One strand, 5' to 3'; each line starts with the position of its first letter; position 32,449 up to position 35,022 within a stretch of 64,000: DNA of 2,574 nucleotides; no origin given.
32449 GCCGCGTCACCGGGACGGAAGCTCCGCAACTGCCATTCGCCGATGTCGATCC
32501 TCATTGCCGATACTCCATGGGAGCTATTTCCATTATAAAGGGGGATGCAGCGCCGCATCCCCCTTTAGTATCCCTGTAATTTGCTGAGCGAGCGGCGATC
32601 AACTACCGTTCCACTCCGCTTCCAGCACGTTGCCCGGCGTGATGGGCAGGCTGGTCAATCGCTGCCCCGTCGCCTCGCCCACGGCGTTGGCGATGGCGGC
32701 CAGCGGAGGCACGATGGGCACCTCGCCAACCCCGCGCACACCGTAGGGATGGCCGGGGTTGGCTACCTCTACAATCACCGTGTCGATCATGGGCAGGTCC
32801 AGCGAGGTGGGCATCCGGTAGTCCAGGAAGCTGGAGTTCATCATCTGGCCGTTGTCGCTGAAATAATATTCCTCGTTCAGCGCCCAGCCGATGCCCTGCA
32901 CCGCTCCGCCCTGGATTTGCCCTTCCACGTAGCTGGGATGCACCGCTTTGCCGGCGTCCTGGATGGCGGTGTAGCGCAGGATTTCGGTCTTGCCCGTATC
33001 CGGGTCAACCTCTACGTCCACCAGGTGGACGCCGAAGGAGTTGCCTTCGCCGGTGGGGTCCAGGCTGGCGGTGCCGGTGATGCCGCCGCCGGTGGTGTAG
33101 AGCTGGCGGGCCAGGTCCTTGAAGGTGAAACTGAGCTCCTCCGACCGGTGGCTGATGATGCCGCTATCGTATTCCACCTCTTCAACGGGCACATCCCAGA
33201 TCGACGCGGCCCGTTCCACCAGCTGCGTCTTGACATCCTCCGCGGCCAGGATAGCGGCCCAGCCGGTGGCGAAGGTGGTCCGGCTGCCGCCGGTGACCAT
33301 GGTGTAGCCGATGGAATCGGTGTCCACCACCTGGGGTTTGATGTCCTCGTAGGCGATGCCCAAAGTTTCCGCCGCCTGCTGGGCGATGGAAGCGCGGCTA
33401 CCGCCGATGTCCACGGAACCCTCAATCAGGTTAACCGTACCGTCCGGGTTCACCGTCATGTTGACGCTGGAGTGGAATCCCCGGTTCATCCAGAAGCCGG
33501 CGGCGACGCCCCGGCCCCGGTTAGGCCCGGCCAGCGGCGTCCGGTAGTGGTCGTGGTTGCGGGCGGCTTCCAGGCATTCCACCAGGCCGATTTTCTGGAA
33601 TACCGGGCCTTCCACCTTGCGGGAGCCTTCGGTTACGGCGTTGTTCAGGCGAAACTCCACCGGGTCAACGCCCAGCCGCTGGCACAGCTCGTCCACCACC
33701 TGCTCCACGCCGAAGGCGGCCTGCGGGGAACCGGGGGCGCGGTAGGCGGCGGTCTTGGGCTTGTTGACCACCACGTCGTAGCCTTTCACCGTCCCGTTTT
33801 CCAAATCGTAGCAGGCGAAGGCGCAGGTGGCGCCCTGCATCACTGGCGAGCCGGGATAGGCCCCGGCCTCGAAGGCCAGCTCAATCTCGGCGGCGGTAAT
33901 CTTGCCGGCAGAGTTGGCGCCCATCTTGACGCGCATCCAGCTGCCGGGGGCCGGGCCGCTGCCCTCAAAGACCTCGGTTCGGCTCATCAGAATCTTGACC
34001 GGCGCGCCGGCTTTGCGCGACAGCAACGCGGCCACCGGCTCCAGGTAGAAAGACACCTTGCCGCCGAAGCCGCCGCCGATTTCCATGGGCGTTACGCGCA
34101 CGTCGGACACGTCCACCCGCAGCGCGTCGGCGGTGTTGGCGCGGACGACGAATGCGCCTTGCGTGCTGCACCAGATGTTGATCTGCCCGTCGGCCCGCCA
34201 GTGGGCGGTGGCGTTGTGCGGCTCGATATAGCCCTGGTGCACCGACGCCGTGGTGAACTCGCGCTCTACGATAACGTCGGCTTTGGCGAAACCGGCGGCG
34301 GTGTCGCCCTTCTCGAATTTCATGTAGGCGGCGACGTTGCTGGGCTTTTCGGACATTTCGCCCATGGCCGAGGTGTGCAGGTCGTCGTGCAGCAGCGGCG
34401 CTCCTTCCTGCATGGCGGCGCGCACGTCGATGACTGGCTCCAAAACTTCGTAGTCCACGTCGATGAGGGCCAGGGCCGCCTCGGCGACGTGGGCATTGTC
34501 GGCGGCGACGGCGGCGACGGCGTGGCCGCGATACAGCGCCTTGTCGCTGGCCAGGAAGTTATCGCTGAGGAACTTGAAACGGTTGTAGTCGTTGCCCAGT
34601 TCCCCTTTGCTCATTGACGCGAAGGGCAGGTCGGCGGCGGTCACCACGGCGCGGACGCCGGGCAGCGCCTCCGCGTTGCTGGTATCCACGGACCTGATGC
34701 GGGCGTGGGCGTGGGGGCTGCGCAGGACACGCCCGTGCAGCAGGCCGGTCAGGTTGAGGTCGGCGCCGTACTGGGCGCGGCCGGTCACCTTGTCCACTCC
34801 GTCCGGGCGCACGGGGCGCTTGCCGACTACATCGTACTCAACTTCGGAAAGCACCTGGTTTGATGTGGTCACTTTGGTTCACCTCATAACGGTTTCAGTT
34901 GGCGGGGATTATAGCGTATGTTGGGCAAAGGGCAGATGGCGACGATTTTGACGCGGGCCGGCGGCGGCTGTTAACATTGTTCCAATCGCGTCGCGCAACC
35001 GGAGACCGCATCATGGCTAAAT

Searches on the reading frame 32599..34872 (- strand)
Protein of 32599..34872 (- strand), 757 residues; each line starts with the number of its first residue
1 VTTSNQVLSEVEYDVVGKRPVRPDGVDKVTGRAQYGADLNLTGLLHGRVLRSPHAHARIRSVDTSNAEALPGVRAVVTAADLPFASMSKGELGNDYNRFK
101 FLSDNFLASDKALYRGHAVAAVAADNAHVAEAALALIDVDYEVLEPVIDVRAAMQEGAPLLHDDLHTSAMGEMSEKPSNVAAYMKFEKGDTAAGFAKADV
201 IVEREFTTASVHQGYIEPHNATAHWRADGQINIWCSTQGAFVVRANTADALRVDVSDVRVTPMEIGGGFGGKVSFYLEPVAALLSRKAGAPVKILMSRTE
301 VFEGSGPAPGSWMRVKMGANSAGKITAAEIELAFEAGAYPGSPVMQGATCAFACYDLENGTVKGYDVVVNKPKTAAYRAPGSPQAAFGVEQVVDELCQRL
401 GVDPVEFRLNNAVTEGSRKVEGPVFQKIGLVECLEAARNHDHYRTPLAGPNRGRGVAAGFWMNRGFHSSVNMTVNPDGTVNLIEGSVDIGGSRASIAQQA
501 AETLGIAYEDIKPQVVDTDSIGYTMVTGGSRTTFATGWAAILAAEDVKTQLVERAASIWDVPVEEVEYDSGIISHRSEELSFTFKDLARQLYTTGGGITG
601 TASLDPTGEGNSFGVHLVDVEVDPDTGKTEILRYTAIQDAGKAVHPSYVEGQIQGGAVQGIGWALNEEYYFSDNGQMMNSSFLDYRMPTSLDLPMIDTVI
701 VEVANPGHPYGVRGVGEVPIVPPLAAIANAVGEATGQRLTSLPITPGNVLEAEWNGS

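Call 40: find_encoding_contigs(protein=window:32599-34872:-, flank=10000, max_places=1)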
Protein window:32599-34872:- (757 aa): 3 contigs read that carry it; 1 place shown.
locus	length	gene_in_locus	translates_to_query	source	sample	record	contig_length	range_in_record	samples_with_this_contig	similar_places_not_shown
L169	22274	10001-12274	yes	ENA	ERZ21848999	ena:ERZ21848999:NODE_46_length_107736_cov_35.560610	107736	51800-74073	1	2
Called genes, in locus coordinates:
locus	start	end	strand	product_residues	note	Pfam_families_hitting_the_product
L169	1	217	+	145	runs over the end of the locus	PF02310:B12-binding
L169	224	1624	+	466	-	PF00501:AMP-binding, PF14535:AMP-binding_C_2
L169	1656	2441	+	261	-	PF00753:Lactamase_B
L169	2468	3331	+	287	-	-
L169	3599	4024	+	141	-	-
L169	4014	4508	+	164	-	-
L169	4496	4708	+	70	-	-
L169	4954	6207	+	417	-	PF02515:CoA_transf_3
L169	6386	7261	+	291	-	PF00941:FAD_binding_5, PF03450:CO_deh_flav_C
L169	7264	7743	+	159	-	PF01799:Fer2_2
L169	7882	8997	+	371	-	-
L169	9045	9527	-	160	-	-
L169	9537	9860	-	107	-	-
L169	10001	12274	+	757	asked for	PF01315:Ald_Xan_dh_C, PF02738:MoCoBD_1, PF20256:MoCoBD_2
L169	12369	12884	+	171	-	PF13302:Acetyltransf_3, PF13420:Acetyltransf_4, PF00583:Acetyltransf_1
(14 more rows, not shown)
